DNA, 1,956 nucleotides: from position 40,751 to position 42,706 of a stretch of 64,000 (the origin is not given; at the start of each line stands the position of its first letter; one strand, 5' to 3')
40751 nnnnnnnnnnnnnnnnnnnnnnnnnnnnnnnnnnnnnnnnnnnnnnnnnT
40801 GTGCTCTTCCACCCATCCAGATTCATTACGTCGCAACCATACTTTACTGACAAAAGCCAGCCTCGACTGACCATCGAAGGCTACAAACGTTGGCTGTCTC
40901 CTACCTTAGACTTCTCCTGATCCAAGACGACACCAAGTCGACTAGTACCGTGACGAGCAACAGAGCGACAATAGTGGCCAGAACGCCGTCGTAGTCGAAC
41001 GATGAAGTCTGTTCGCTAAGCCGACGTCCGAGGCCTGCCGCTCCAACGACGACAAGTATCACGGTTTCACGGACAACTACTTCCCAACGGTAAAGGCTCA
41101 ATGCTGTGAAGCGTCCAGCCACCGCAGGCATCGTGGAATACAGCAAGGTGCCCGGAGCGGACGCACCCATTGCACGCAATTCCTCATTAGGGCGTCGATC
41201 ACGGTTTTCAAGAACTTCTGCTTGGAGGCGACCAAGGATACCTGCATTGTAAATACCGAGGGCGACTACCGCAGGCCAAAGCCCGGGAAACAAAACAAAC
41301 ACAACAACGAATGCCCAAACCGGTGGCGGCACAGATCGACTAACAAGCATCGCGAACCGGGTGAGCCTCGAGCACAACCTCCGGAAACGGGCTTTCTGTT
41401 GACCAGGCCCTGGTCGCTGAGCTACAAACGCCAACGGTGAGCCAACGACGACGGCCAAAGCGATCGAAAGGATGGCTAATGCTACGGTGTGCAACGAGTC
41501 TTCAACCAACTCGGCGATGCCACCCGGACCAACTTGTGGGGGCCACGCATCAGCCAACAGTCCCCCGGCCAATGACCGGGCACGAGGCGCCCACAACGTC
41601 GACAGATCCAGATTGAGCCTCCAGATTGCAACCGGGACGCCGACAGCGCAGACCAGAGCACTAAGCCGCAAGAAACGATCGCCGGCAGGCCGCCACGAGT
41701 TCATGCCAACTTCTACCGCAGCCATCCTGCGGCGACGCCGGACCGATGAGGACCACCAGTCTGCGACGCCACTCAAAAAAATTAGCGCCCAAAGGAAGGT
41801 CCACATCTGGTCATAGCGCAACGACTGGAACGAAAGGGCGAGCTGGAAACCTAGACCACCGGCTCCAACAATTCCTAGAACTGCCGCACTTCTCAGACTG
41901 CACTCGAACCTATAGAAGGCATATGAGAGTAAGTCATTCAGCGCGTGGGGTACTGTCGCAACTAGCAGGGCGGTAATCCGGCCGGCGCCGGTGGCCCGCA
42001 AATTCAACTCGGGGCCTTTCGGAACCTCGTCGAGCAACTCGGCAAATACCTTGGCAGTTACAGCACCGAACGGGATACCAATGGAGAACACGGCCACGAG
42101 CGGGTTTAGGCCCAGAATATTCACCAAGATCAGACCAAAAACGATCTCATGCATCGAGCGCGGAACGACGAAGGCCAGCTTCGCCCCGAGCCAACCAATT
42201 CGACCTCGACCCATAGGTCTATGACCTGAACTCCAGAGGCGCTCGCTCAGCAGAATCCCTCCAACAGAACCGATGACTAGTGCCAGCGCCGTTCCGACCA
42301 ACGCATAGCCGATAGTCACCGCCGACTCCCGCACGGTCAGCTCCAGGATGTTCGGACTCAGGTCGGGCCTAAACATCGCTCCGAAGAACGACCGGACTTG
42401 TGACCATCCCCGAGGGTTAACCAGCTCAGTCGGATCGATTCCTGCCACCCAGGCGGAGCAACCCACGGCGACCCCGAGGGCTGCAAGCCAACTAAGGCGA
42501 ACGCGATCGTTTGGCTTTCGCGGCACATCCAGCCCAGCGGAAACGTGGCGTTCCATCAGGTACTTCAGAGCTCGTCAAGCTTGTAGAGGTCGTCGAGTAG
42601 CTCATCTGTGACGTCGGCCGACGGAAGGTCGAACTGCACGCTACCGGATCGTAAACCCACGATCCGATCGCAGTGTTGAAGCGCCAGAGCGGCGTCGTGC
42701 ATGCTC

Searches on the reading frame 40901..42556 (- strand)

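Call 80: search_protein_families(library=pfam, proteins=[window:40901-42556:-], max_evalue=0.00001)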
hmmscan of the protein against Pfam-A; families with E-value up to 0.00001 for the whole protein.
window:40901-42556:- (551 aa): 1 family
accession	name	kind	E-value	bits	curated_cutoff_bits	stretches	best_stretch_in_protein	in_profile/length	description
PF00528.27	BPD_transp_1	-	1.2e-25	90.8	26.4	2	389-551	10-183/184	Binding-protein-dependent transport system inner membrane component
